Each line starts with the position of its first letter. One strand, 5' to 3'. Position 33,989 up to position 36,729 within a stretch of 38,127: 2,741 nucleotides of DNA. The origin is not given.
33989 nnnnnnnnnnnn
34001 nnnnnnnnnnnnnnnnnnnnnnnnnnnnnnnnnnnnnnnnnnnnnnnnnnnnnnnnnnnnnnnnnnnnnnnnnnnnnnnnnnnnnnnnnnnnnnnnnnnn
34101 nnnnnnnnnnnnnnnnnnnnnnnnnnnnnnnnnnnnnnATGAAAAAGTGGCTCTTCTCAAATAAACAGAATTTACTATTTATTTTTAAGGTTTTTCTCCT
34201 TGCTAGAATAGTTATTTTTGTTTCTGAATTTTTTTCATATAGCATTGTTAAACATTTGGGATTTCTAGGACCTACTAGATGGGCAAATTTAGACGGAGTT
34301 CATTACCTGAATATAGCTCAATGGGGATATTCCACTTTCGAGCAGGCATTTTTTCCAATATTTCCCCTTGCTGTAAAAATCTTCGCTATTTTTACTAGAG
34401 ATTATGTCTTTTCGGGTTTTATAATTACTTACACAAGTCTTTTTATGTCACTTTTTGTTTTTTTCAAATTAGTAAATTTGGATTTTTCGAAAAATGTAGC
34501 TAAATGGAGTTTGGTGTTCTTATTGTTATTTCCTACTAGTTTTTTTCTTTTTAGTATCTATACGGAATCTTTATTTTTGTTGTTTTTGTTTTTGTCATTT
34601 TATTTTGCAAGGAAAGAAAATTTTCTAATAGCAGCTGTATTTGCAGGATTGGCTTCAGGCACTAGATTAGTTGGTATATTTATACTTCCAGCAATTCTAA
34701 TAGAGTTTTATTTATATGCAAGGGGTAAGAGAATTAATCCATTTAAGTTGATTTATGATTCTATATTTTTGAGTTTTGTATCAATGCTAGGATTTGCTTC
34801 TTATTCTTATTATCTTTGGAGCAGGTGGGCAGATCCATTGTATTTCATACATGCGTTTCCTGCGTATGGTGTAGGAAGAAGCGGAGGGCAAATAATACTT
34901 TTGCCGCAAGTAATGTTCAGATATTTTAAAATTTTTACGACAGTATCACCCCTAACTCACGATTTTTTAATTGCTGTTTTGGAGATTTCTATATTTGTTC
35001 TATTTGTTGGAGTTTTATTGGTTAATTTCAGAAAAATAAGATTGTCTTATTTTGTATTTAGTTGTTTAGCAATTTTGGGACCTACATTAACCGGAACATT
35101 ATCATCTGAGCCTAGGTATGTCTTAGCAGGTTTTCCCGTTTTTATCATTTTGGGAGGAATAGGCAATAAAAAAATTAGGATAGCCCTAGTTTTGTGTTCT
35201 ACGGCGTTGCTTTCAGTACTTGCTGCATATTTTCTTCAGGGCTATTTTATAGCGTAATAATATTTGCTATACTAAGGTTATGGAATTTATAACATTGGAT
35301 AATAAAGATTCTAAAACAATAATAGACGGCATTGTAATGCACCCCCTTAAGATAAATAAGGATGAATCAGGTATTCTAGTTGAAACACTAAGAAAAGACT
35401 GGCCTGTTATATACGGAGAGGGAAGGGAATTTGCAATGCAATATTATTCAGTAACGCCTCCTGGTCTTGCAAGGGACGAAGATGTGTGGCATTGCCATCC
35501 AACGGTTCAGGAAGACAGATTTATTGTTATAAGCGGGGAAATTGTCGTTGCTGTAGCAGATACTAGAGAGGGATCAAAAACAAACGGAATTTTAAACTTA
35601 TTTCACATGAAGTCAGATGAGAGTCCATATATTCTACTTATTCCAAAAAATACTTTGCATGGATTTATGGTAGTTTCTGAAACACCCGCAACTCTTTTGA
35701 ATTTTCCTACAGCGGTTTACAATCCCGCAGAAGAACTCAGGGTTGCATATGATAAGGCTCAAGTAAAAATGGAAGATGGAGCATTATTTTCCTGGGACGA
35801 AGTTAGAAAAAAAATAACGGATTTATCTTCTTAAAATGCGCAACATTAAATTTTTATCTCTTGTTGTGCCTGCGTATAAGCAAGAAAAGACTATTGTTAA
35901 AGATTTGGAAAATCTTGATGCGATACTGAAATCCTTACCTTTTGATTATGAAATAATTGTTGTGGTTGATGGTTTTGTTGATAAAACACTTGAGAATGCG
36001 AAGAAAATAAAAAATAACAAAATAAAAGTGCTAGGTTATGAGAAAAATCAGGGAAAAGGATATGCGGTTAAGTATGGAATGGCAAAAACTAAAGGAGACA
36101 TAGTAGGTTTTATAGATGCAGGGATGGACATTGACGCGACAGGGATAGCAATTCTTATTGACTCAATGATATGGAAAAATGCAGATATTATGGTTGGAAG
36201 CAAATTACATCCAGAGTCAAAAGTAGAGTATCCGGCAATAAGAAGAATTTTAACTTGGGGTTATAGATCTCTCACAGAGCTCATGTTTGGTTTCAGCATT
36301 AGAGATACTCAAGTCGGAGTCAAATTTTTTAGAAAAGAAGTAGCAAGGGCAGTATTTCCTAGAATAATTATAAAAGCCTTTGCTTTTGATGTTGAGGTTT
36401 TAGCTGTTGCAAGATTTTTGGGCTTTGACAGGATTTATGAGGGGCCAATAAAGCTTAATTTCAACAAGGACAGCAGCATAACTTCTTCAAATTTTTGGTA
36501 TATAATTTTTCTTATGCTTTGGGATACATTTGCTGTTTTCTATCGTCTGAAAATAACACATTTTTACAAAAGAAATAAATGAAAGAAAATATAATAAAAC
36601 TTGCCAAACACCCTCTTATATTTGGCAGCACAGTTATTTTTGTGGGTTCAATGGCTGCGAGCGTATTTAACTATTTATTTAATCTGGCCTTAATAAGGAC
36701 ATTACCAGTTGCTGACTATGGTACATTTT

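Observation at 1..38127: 26 of 32 genes are glycosyltransferase candidates and 15 are polytopic GT-C-like: an outer-face glycan assembly line lacking Wzy/ABC-pathway parts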

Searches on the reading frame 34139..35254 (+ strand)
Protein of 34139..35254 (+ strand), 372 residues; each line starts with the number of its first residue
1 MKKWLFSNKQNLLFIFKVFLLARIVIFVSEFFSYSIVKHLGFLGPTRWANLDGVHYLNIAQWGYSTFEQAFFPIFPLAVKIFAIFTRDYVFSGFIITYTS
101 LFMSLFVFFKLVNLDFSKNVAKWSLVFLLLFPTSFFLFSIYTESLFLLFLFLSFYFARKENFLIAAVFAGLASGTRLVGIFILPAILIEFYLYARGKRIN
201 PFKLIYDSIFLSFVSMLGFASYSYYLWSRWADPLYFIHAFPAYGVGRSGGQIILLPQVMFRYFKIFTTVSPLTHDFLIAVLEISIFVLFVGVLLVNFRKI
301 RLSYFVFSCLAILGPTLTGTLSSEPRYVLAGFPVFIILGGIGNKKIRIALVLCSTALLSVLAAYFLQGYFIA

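Call 7: search_protein_families(library=pfam, proteins=[window:34139-35254:+], max_evalue=0.01)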
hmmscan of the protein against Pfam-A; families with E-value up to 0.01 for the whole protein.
window:34139-35254:+ (372 aa): 0 families

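Call 11: search_protein_families(library=ncbifam, proteins=[window:34139-35254:+], max_evalue=0.01)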
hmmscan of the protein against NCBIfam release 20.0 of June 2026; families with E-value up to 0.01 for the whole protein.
window:34139-35254:+ (372 aa): 1 family
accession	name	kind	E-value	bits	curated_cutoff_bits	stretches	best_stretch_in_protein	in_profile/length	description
NF046093.1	AZOBR_p60025_fam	subfamily_domain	0.0012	18.1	150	1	74-197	96-218/232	AZOBR_p60025 family cell surface glycopolymer formation protein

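Call 14: find_homologous_proteins(query=window:34139-35254:+, max_evalue=0.001)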
Query window:34139-35254:+ (372 aa): 1449 proteins with E <= 0.001 among 8000 candidates; the best 120 are listed.
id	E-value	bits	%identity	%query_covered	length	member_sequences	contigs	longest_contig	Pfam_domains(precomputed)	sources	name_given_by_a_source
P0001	3.1e-231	786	100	100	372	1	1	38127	-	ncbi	-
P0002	3.6e-113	397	55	100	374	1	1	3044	-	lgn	-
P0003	2.7e-112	394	52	100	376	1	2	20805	PF04188.19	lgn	-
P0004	1.4e-108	382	53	100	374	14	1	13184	-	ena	-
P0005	5.6e-108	380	53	100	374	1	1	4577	PF04188.19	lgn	-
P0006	2.2e-107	378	54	100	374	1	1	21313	PF04188.19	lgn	-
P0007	5.3e-106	374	52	100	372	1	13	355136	-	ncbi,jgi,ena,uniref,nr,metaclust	ncbi:hypothetical protein A3F29_00455 [Candidatus Roizmanbacteria bacterium RIFCSPHIGHO2_12_FULL_33_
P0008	5.5e-106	373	54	100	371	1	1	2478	-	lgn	-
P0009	3.8e-104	367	51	100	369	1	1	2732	-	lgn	-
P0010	8.9e-102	360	49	100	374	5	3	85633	-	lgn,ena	-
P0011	2.5e-101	358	52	100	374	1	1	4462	PF04188.19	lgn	-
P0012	4.5e-99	351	50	100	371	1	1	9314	PF04188.19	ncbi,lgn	ncbi:MAG: mannosyltransferase family protein [Candidatus Levyibacteriota bacterium]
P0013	6.8e-99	350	54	94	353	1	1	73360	-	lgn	-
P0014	7.7e-96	340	49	100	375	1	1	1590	-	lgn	-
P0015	1.1e-90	323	48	97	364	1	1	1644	PF04188.19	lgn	-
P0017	2.4e-87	312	50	91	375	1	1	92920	PF04188.19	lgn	-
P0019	9.3e-87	310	47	100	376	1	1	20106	PF04188.19,PF13231.13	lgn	-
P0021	5.0e-86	308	45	100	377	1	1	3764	PF04188.19,PF13231.13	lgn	-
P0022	3.5e-84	302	50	89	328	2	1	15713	PF04188.19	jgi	-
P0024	2.3e-82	296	45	100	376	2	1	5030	PF26314.1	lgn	-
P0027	2.7e-81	292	47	100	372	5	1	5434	PF04188.19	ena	-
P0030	3.9e-80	288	44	100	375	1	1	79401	PF04188.19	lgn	-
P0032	1.8e-79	286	46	93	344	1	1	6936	PF04188.19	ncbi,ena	-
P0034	3.5e-79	285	46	88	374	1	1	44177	PF04188.19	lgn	-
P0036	8.2e-79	284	46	95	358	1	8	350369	PF04188.19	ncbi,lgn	-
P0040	4.1e-78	282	45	97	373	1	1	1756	PF04188.19,PF13231.13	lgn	-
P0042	5.7e-78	281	45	98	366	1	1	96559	PF04188.19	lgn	-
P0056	3.1e-75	272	48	87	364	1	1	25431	PF04188.19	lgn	-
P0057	4.6e-75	272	42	100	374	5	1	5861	PF04188.19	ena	-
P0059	1.5e-74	270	44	99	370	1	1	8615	PF04188.19,PF13231.13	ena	-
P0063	6.8e-74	268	45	87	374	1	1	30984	PF04188.19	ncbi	-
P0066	9.4e-74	267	42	98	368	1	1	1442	PF04188.19,PF13231.13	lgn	-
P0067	9.9e-74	267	43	97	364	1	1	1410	PF04188.19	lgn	-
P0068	1.2e-73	267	45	97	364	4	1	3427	PF04188.19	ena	-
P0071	1.8e-72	263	46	91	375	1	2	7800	PF04188.19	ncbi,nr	ncbi:MAG TPA: mannosyltransferase family protein [Patescibacteria group bacterium]|nr:mannosyltransf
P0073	2.5e-72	263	44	97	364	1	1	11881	PF04188.19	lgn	-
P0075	4.0e-72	262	43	98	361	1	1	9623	PF04188.19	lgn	-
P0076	4.8e-72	262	46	77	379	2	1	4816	PF04188.19,PF13231.13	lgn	-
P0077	4.8e-72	262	45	96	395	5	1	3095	PF04188.19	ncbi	-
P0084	4.5e-71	259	43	100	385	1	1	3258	PF04188.19,PF13231.13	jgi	jgi:Gpi18-like mannosyltransferase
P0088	1.6e-70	257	43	97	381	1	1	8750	PF09594.17,PF04188.19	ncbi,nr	ncbi:hypothetical protein ISS85_04475 [Candidatus Microgenomates bacterium]|nr:hypothetical protein 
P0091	2.3e-70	256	44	87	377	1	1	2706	PF04188.19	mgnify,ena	mgnify:CR=1 FL=1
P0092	2.4e-70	256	46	89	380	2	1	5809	PF04188.19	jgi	-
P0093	4.2e-70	255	44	89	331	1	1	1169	PF04188.19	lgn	-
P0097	1.1e-69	254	46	88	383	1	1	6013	PF04188.19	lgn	-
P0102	2.4e-69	253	43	98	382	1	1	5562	PF04188.19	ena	-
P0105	6.7e-69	251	45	87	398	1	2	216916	PF04188.19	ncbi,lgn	-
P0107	8.6e-69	251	42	100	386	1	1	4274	PF04188.19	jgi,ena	-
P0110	1.0e-68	251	42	96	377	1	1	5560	PF04188.19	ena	-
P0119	5.7e-68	248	42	87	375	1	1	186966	PF04188.19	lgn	-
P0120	1.5e-67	247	44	89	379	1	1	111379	PF04188.19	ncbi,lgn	-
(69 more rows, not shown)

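Call 15: find_encoding_contigs(protein=P0001, flank=10000, max_places=3)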
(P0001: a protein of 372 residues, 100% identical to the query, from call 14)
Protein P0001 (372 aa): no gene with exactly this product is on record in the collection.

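Call 16: find_encoding_contigs(protein=P0007, flank=10000, max_places=3)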
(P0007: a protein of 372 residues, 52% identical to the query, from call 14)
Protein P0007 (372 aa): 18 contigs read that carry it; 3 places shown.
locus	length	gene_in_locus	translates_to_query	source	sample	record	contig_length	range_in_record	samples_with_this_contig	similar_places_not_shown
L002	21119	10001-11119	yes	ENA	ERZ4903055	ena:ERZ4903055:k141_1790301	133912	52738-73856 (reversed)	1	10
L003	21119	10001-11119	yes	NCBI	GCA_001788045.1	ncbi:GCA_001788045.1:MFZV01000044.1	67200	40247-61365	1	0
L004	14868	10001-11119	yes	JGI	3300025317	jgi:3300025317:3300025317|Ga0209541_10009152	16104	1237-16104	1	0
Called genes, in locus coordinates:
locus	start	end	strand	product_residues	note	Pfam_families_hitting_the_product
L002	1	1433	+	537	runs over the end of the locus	PF13231:PMT_2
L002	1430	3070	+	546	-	PF10131:PTPS_related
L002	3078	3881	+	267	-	PF00535:Glycos_transf_2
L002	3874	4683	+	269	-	PF00459:Inositol_P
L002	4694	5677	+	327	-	PF01073:3Beta_HSD, PF01370:Epimerase, PF02719:Polysacc_synt_2, PF04321:RmlD_sub_bind, PF05368:NmrA, PF07993:NAD_binding_4 (faint), PF13460:NAD_binding_10, PF16363:GDP_Man_Dehyd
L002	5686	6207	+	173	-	-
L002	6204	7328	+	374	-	PF26314:MptA_B_family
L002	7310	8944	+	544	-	PF09586:YfhO (faint), PF10131:PTPS_related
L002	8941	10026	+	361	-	PF13439:Glyco_transf_4, PF00534:Glycos_transf_1, PF13692:Glyco_trans_1_4, PF13524:Glyco_trans_1_2 (weak), PF20706:GT4-conflict (weak)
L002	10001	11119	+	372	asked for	-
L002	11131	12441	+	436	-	PF01943:Polysacc_synt, PF13440:Polysacc_synt_3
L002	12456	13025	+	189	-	PF00908:dTDP_sugar_isom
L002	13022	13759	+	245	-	PF00535:Glycos_transf_2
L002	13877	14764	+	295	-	PF00702:Hydrolase (faint)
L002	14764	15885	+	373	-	PF13439:Glyco_transf_4, PF20706:GT4-conflict, PF00534:Glycos_transf_1, PF13692:Glyco_trans_1_4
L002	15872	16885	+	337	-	PF00535:Glycos_transf_2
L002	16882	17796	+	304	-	PF01073:3Beta_HSD, PF01370:Epimerase, PF02719:Polysacc_synt_2 (weak), PF04321:RmlD_sub_bind, PF16363:GDP_Man_Dehyd, PF07993:NAD_binding_4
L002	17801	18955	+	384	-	-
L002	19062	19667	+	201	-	PF00702:Hydrolase, PF13419:HAD_2, PF13242:Hydrolase_like (weak)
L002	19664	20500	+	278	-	PF00483:NTP_transferase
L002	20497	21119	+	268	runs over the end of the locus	PF00483:NTP_transferase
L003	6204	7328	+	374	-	PF26314:MptA_B_family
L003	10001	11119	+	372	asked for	-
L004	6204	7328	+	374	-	PF26314:MptA_B_family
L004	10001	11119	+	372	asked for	-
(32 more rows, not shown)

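Call 24: search_protein_families(library=pfam, proteins=[L002:17801-18952:+], max_evalue=0.01)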
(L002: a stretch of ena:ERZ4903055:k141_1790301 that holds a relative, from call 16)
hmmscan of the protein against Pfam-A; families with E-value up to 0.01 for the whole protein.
L002:17801-18952:+ (384 aa): 0 families

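Call 29: search_solved_structures(query=A4, max_evalue=1)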
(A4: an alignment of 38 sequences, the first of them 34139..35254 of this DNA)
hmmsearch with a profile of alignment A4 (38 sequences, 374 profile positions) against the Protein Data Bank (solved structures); distinct sequences matched with E-value up to 1: 0.

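Call 43: predict_structure(alignment_id=A4)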
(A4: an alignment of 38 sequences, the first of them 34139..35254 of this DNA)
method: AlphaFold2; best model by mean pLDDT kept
length: 372 residues; sequences in the alignment: 38
mean_pLDDT: 92.2   pTM: 0.92
mean pLDDT of the five models: 92.2, 91.8, 91.3, 90.8, 90.5
residues with pLDDT >= 90: 303; 70-90: 42; 50-70: 22; < 50: 5
segments of 3 or more residues with pLDDT < 50: 244-246
pLDDT, mean of each block of 10 residues (from residue 1): 92 98 97 95 92 93 86 96 98 98 99 98 98 97 98 98 98 95 98 94 96 97 96 85 51 66 91 91 91 97 97 75 74 98 98 97 94 68
secondary structure, 60 per line:
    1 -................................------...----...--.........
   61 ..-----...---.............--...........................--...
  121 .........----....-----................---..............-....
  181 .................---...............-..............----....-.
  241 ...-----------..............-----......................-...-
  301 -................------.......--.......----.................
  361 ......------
elements in order: H2-33 H52-62 H74-86 H89-115 H118-129 H134-137 H143-158 H162-175 H177-197 H201-215 H217-230 H235-238 H240-243 H255-268 H274-295 H302-317 H324-330 H333-339 H344-366

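Call 46: fold_search(model_id=the predicted structure, library=pdb)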
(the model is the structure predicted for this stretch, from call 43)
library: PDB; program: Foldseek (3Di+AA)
matches with E <= 10: 246; with E <= 0.001: 12
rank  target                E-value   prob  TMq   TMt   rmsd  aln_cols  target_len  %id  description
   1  8age_A                4.6e-05  1.00  0.47  0.31  13.1       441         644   11  Structure of yeast oligosaccharylransferase complex with acceptor peptide bound (released 2022-12-07)
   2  7oci_F                8.5e-05  1.00  0.49  0.32  13.9       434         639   12  Cryo-EM structure of yeast Ost6p containing oligosaccharyltransferase complex (released 2022-02-16)
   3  8agb_A                9.2e-05  1.00  0.44  0.29  14.2       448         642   13  Structure of yeast oligosaccharylransferase complex with lipid-linked oligosaccharide bound (released 2022-12-07)
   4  6ezn_F                1.8e-04  1.00  0.48  0.31  15.2       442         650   12  Cryo-EM structure of the yeast oligosaccharyltransferase (OST) complex (released 2018-01-17)
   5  5gmy_A                1.8e-04  1.00  0.42  0.22  16.1       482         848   12  Crystal structure of the Archaeoglobus fulgidus oligosaccharyltransferase (O29867_ARCFU) tethered with an acceptor pep (released 2017-02-01)
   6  3wak                  2.3e-04  1.00  0.41  0.21  16.9       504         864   13  Crystal structure of the Archaeoglobus fulgidus oligosaccharyltransferase (O29867_ARCFU) in the apo form (released 2013-10-30)
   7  7e9s_A                3.1e-04  1.00  0.39  0.21  14.2       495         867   13  Archaeal oligosaccharyltransferase AglB from Archaeoglobus fulgidus in complex with an inhibitory peptide and a dolich (released 2021-09-08)
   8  3waj                  3.2e-04  1.00  0.42  0.23  15.5       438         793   14  Crystal structure of the Archaeoglobus fulgidus oligosaccharyltransferase (O29867_ARCFU) complex with Zn and sulfate (released 2013-10-30)
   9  6c26_A                3.7e-04  1.00  0.48  0.31  14.9       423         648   12  The Cryo-EM structure of a eukaryotic oligosaccharyl transferase complex (released 2018-01-31)
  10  6s7t_A                5.2e-04  1.00  0.49  0.29  13.6       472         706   12  Cryo-EM structure of human oligosaccharyltransferase complex OST-B (released 2019-12-18)
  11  8b6l_I                6.8e-04  1.00  0.47  0.29  16.0       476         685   12  Subtomogram average of the human Sec61-TRAP-OSTA-translocon (released 2022-12-07)
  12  8agc_A                7.1e-04  1.00  0.50  0.30  12.8       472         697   12  Structure of yeast oligosaccharylransferase complex with lipid-linked oligosaccharide and non-acceptor peptide bound (released 2022-12-07)
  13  9s6u_A                1.4e-03  1.00  0.42  0.31   9.8       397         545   12  Ternary cryo-EM structure of human ALG9 with Dol25-PP-GlcNAc2Man8, Dol25-P-Man and Fab (released 2026-03-18)
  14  6ftg_5                2.0e-03  1.00  0.46  0.31  16.4       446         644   13  Subtomogram average of OST-containing ribosome-translocon complexes from canine rough microsomal membranes (released 2018-03-21)
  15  9n9j_I                2.0e-03  1.00  0.46  0.29  14.2       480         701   10  Structure of a GRP94 folding intermediate engaged with a CCDC134- and FKBP11-bound secretory translocon (released 2025-11-19)
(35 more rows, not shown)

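Call 81: list_cluster_members(proteins=[P0001, P0121])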
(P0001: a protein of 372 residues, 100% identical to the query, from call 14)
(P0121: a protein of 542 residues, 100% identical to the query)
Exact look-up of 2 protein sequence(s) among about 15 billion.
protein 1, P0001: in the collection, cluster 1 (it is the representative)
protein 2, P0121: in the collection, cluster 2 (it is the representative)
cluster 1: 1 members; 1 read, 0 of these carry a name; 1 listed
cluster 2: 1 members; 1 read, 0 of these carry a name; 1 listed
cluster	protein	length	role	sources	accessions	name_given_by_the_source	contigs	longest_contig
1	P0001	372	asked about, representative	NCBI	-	-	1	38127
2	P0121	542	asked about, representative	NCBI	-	-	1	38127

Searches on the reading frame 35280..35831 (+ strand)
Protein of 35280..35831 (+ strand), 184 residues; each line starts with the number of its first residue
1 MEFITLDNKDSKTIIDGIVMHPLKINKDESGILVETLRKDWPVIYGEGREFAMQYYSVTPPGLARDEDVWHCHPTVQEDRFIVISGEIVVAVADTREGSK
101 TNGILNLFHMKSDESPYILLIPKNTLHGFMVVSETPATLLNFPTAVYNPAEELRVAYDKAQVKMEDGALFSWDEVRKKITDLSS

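Call 7: search_protein_families(library=pfam, proteins=[window:35280-35831:+], max_evalue=0.01)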
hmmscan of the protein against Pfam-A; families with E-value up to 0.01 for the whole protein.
window:35280-35831:+ (184 aa): 2 families
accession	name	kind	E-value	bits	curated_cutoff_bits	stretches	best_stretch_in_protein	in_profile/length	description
PF00908.23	dTDP_sugar_isom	-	1.6e-13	51.1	27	1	13-165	2-151/168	dTDP-4-dehydrorhamnose 3,5-epimerase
PF07883.17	Cupin_2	-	0.0011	19.1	27.2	0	68-94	11-35/70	Cupin domain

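Call 11: search_protein_families(library=ncbifam, proteins=[window:35280-35831:+], max_evalue=0.01)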
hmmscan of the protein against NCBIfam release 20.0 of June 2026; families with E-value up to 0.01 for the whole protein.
window:35280-35831:+ (184 aa): 2 families
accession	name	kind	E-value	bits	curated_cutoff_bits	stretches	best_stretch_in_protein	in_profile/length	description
TIGR01221.1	rmlC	equivalog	1.3e-09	38.2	155.75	1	12-165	4-153/176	dTDP-4-dehydrorhamnose 3,5-epimerase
TIGR04366.1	cupin_WbuC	subfamily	0.0017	18.2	42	1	71-135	50-108/132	WbuC family cupin fold metalloprotein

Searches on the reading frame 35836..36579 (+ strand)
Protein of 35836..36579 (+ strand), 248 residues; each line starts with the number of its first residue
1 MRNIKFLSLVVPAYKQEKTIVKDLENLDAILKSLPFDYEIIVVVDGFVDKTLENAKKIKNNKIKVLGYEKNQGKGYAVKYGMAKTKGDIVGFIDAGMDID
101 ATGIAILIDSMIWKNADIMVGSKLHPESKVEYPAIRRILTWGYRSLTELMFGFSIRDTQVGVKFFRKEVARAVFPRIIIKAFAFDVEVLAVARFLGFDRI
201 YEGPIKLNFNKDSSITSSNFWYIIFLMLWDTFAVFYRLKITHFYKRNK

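Call 7: search_protein_families(library=pfam, proteins=[window:35836-36579:+], max_evalue=0.01)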
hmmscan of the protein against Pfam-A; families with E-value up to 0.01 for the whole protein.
window:35836-36579:+ (248 aa): 3 families
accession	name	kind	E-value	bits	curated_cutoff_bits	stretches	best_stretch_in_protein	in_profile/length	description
PF00535.33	Glycos_transf_2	-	3.9e-17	63.1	23.3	1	8-173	1-167/168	Glycosyl transferase family 2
PF13641.12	Glyco_tranf_2_3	-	8.9e-06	26.3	27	1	7-95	3-95/230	Glycosyltransferase like family 2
PF10111.15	Glyco_tranf_2_2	-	0.0004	20.4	27.3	1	8-95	1-90/276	Glycosyltransferase like family 2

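Call 11: search_protein_families(library=ncbifam, proteins=[window:35836-36579:+], max_evalue=0.01)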
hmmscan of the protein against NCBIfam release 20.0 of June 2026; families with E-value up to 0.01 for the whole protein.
window:35836-36579:+ (248 aa): 19 families
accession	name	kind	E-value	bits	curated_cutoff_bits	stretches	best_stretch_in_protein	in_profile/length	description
TIGR03937.1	PgaC_IcaA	equivalog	6.3e-13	48.5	422.3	1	3-112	43-151/407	poly-beta-1,6-N-acetyl-D-glucosamine synthase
NF010496.0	PRK13915.1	equivalog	1.7e-10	40.5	262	1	6-111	32-142/307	glucosyl-3-phosphoglycerate synthase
NF047588.1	GlcsyltransPgfSStrep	equivalog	2.6e-10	40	500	1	7-112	3-107/308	glycosyltransferase PgfS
NF058614.1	PPMAGASynPpgS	equivalog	7.6e-10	38.6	370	1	9-208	4-197/226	polyprenyl-phospho-N-acetylgalactosaminyl synthase PpgS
NF007986.1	PRK10714.1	equivalog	2.1e-09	36.9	529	1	2-109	3-113/316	undecaprenyl-phosphate 4-deoxy-4-formamido-L-arabinose transferase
NF007482.0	PRK10073.1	equivalog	7.5e-09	35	423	1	3-112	4-111/334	glycosyltransferase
NF038302.1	EPS_HpsE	equivalog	1.4e-08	34.1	300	1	7-97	3-97/307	hormogonium polysaccharide biosynthesis glycosyltransferase HpsE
NF041875.1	EPS_EpsD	equivalog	7.1e-08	32.2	370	1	7-133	1-126/325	exopolysaccharide biosynthesis glycosyltransferase EpsD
TIGR04283.1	glyco_like_mftF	equivalog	8.6e-08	32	182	1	7-104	1-90/221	TIGR04283 family arsenosugar biosynthesis glycosyltransferase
NF041391.1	DPhHxTase_Halo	equivalog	6.7e-07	28.5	375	1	13-172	3-152/213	dolichyl-phosphate hexose transferase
TIGR03965.1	mycofact_glyco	equivalog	7.9e-07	28.3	280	1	7-95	76-163/467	mycofactocin biosynthesis glycosyltransferase MftF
TIGR04182.1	glyco_TIGR04182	equivalog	1.7e-06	27.6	325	1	9-205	4-188/293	S-layer glycoprotein N-glycosyltransferase AglJ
NF047683.1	TeichurnBiosyTuaG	equivalog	2.2e-06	27.5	400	1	5-95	6-95/252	teichuronic acid biosynthesis protein TuaG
NF041865.1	EpsU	equivalog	3.3e-06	26.4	700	1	7-102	41-132/394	exopolysaccharide biosynthesis GT2 family glycosyltransferase EpsU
NF041394.1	GtaseAglG_Halo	equivalog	3.7e-06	26.4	440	1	8-132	4-127/304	glucosyl-dolichyl phosphate glucuronosyltransferase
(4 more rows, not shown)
